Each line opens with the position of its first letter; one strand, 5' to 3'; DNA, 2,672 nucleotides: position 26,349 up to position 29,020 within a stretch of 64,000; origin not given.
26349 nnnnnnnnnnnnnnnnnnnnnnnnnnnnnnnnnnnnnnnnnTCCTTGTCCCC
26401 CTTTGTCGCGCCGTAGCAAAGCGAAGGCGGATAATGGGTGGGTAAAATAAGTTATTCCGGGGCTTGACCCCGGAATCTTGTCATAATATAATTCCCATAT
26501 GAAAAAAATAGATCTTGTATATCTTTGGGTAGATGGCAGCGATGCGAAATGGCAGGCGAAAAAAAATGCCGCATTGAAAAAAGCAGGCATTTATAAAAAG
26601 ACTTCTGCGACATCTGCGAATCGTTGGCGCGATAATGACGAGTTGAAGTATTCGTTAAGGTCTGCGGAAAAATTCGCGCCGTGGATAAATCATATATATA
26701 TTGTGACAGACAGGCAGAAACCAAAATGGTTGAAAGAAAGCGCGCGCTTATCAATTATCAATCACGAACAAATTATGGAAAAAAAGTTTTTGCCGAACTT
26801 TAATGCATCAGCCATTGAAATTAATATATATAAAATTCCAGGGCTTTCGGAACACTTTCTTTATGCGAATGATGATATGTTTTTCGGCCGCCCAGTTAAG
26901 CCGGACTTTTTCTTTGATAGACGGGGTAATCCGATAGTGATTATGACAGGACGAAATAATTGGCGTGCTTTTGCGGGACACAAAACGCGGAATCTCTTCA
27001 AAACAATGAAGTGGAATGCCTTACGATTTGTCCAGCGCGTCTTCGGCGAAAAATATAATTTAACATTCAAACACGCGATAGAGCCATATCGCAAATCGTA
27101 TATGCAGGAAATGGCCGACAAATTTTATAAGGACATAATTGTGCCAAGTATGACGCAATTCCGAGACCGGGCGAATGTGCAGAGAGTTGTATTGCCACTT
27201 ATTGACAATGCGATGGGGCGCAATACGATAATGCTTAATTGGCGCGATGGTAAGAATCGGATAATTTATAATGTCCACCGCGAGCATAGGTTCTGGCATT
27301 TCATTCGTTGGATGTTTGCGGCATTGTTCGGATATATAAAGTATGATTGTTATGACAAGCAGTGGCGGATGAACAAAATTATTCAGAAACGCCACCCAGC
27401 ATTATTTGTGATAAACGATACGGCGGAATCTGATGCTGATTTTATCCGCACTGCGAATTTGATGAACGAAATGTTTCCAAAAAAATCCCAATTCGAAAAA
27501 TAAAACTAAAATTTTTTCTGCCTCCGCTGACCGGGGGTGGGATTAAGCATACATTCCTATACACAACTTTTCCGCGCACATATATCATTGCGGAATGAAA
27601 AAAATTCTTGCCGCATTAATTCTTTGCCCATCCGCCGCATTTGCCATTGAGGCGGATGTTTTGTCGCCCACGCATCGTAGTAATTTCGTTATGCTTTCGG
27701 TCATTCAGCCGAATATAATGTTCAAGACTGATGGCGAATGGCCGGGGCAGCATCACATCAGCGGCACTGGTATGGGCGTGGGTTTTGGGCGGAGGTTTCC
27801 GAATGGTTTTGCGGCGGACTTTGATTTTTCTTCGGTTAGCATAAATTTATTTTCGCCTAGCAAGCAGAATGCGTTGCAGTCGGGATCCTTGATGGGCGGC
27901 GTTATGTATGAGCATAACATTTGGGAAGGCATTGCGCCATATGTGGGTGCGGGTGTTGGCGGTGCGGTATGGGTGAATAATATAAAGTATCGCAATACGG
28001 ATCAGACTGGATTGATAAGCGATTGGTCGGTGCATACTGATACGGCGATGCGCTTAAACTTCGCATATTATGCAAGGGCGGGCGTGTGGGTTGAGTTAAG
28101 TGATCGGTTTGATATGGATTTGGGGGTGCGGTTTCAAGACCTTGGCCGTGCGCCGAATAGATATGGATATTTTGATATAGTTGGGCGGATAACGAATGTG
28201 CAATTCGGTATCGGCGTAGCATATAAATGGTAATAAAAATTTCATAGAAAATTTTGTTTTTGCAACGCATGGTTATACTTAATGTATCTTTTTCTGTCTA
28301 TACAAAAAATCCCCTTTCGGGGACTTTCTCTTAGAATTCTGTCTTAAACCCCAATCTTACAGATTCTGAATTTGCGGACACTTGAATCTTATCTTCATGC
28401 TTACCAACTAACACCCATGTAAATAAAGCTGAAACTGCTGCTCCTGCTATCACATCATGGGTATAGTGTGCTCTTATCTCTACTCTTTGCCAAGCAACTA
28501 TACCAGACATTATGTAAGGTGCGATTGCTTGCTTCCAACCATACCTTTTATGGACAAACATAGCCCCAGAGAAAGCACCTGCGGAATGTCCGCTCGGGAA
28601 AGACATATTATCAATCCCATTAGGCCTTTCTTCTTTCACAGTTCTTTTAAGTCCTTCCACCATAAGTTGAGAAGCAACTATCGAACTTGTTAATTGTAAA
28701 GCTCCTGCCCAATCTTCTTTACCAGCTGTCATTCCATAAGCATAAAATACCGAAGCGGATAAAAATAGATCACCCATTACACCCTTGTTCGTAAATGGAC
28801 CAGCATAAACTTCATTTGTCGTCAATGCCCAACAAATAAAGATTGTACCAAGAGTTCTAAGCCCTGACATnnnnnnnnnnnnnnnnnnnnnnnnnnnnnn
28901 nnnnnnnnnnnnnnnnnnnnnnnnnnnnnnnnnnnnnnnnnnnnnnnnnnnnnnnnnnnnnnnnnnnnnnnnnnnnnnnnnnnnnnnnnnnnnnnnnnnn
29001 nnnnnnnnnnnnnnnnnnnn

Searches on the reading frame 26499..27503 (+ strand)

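Call 11: search_protein_families(library=pfam, proteins=[window:26499-27503:+])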
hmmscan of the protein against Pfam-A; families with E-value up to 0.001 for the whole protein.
window:26499-27503:+ (334 aa): 2 families
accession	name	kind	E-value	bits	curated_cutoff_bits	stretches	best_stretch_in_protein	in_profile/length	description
PF11380.13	Stealth_CR2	-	6.6e-42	142.5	39.4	1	42-145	1-106/108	Stealth protein CR2, conserved region 2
PF17101.10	Stealth_CR1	-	2.1e-12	46.9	27.2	1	3-28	2-27/29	Stealth protein CR1, conserved region 1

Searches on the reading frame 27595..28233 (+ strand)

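Call 11: search_protein_families(library=pfam, proteins=[window:27595-28233:+])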
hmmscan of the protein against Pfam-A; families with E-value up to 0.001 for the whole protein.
window:27595-28233:+ (212 aa): 2 families
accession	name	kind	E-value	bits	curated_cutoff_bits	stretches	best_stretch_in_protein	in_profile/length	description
PF13505.12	OMP_b-brl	-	0.00023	21.8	28.7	1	42-211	32-174/175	Outer membrane protein beta-barrel domain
PF02462.21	Opacity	-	0.0006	20.3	21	1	91-187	24-109/126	Opacity family porin protein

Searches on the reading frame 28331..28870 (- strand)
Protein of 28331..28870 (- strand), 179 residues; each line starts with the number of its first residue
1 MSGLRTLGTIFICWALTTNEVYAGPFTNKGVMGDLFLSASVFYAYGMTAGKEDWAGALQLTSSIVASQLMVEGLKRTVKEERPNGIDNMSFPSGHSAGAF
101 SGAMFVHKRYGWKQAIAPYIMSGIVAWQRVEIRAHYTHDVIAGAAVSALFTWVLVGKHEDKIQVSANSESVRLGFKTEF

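Call 10: find_encoding_contigs(protein=window:28331-28870:-, flank=3000, max_places=10)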
Protein window:28331-28870:- (179 aa): 1 contig read that carries it; 1 place shown.
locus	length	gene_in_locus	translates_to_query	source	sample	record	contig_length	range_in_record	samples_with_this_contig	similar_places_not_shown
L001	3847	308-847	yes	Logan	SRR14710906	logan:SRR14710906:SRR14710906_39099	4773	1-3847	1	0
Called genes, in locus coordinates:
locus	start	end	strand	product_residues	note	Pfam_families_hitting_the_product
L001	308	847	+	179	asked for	PF01569:PAP2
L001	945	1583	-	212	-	-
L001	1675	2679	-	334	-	PF17101:Stealth_CR1, PF11380:Stealth_CR2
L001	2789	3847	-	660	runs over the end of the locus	?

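Call 11: search_protein_families(library=pfam, proteins=[window:28331-28870:-])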
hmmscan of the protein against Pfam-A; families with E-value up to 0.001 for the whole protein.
window:28331-28870:- (179 aa): 2 families
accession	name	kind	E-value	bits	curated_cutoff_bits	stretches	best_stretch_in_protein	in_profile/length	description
PF01569.27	PAP2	-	2e-14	53.9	27.2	1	61-158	6-125/130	PAP2 superfamily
PF14378.12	PAP2_3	-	8.2e-05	22.9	27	1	87-150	123-187/190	PAP2 superfamily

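Call 12: find_homologous_proteins(query=window:28331-28870:-)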
Query window:28331-28870:- (179 aa): 497 proteins with E <= 0.001 among 630 candidates; the best 120 are listed.
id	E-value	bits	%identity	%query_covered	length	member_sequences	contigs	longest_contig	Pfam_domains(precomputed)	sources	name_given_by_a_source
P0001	8.3e-115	399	100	100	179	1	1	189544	PF01569.28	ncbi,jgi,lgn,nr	ncbi:MAG: phosphatase PAP2 family protein [Rickettsiales bacterium]|jgi:membrane-associated phosphol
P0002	5.0e-90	318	81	98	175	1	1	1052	PF01569.28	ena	-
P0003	5.9e-69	249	71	92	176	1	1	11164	PF01569.28,PF14378.13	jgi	jgi:membrane-associated phospholipid phosphatase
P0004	1.4e-67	245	65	98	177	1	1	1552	PF01569.28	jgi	jgi:membrane-associated phospholipid phosphatase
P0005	1.2e-65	238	68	89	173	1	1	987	PF01569.28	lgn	-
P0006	1.3e-63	232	62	100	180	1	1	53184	PF01569.28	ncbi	-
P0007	1.2e-62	229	63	96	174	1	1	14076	PF01569.28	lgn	-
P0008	6.2e-61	223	60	90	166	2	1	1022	PF01569.28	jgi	jgi:membrane-associated phospholipid phosphatase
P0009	1.7e-60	222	60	100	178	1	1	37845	PF01569.28,PF14378.13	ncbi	-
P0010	1.8e-59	218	57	100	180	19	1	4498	PF01569.28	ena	-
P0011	8.4e-59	216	57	100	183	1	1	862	PF01569.28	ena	-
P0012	1.3e-57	212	59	96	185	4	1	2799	PF01569.28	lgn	-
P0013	3.7e-57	211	56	100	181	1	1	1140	PF01569.28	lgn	-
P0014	5.6e-57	210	55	97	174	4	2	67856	PF01569.28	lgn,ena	-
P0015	5.8e-57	210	61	91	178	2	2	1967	PF01569.28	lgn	-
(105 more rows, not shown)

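Call 15: find_related_loci(query=A1, collection=genome_contigs, flank=3000)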
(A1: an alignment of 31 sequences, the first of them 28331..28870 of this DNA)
Query A1 (179 aa) in genome_contigs; peptide patterns used: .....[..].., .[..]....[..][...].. (x = any residue, [..] = any of these).
599 stretches matched a pattern (row limit reached: there are more); 312 encode a relative of the query (tblastn E <= 1e-3); the best 80 are kept; 80 distinct loci.
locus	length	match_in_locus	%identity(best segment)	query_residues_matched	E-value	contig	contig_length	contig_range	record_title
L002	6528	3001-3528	63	4-179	3e-70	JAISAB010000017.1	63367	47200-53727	MAG: Rickettsiales bacterium isolate Gx481_bin12 k119_2911762, whole genome shotgun sequence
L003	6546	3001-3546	54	1-179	2e-62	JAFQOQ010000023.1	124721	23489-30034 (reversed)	MAG: Alphaproteobacteria bacterium isolate RGIG2010 Goat_Colon-1__c611766, whole genome shotgun sequence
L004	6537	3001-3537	56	1-179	2e-62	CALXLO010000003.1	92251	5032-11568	MAG: uncultured Alphaproteobacteria bacterium isolate BRZ_DB__bin25 genome assembly, contig: BRZ_DB__NODE_214_length_922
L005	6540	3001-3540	54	1-179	4e-62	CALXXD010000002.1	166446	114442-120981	MAG: uncultured Alphaproteobacteria bacterium isolate BRZ_AB__bin14 genome assembly, contig: BRZ_AB__NODE_68_length_1664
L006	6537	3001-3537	56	1-179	5e-62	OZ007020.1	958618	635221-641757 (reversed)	MAG: uncultured Alphaproteobacteria bacterium isolate 6730_HET_VAC_contig_11916_metaflye_circ MAG genome assembly, chrom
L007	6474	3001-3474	60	22-179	1e-61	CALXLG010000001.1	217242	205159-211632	MAG: uncultured Alphaproteobacteria bacterium isolate BRZ_FN__bin24 genome assembly, contig: BRZ_FN__NODE_20_length_2172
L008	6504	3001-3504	58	12-179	1e-61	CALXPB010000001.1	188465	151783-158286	MAG: uncultured Alphaproteobacteria bacterium isolate BRZ_R__bin77 genome assembly, contig: BRZ_R__NODE_57_length_188465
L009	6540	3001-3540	53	1-179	3e-61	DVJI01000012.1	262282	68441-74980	MAG TPA_asm: Candidatus Enterousia intestinigallinarum isolate ChiGjej3B3-5194 ChiGjej3B3M5__C728095_L262282_SRR6323341,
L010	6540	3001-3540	53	1-179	3e-61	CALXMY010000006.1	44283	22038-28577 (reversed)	MAG: uncultured Alphaproteobacteria bacterium isolate BRZ_RP__bin67 genome assembly, contig: BRZ_RP__NODE_1096_length_44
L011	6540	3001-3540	53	1-179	6e-61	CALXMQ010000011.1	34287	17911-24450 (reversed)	MAG: uncultured Alphaproteobacteria bacterium isolate BRZ_KT__bin2 genome assembly, contig: BRZ_KT__NODE_934_length_3428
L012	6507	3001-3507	56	10-179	1e-60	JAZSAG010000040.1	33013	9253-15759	MAG: Candidatus Enterousia sp. isolate T1900044938_TS20190404.MAGScoT_cleanbin_000029 SGB_3452_k141_692368, whole genome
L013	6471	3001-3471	55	23-179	4e-58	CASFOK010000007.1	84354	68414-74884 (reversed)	uncultured proteobacterium isolate SI.B28.metabat-bins.76 genome assembly, contig: SI.B28.metabat-bins.76.fa_k141_82633,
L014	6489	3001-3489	57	19-179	7e-58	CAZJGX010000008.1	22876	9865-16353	MAG TPA_asm: uncultured Muribaculaceae bacterium isolate SRP199465_co1_153 genome assembly, contig: NODE_5820_length_228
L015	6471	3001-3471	55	23-179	2e-57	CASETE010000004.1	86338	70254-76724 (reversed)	uncultured proteobacterium isolate SI.O98.metabat-bins.90 genome assembly, contig: SI.O98.metabat-bins.90.fa_k141_140240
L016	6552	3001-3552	50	1-179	6e-56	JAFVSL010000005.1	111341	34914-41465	MAG: Alphaproteobacteria bacterium isolate RGIG5353 Sheep_Colon-3__c146834, whole genome shotgun sequence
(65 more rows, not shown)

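Call 43: search_protein_families(library=pfam, proteins=[L003:4598-5032:+, L002:981-1205:-], max_evalue=0.01)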
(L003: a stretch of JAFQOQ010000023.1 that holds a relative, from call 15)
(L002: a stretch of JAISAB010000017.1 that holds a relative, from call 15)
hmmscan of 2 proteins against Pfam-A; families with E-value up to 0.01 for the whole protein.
L003:4598-5032:+ (144 aa): 0 families

L002:981-1205:- (74 aa): 0 families

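Call 51: search_protein_families(library=ncbifam, proteins=[window:28331-28870:-, L002:981-1205:-, L003:4598-5032:+], max_evalue=0.01)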
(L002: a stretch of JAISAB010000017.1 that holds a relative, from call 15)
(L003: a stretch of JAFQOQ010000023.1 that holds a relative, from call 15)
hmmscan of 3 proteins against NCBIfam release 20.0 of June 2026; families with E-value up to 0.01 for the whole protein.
window:28331-28870:- (179 aa): 4 families
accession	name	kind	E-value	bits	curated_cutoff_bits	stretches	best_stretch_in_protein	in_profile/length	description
NF007159.0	PRK09597.1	equivalog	2.1e-09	37.3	177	1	51-153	73-183/191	lipid A 1-phosphatase LpxE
NF047884.1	UdeprDiPSep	equivalog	5.7e-05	23.1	250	1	87-148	116-177/188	undecaprenyl-diphosphatase SepP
NF007975.0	PRK10699.1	equivalog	0.0011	18.5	261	0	89-155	157-227/254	phosphatidylglycerophosphatase B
NF008813.0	PRK11837.1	equivalog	0.0021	18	229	1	88-147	102-161/202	undecaprenyl-diphosphate phosphatase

L002:981-1205:- (74 aa): 0 families

L003:4598-5032:+ (144 aa): 0 families

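Call 66: search_solved_structures(query=A1, max_evalue=0.001)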
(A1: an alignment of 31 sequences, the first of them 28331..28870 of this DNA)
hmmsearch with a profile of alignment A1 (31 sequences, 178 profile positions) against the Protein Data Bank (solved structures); distinct sequences matched with E-value up to 0.001: 4.
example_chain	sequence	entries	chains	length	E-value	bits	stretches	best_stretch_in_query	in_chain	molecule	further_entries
5jki_A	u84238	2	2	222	5.1e-06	29.3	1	41-161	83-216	Putative lipid phosphate phosphatase YodM | Phosphatidylglycerophosphatase B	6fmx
25qp_A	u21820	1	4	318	3.9e-05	26.4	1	85-154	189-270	Phospholipid phosphatase 3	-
21nw_A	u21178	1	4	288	0.00024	23.8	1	85-153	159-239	Phospholipid phosphatase 2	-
6ebu_A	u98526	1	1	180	0.0007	22.3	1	87-149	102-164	LpxE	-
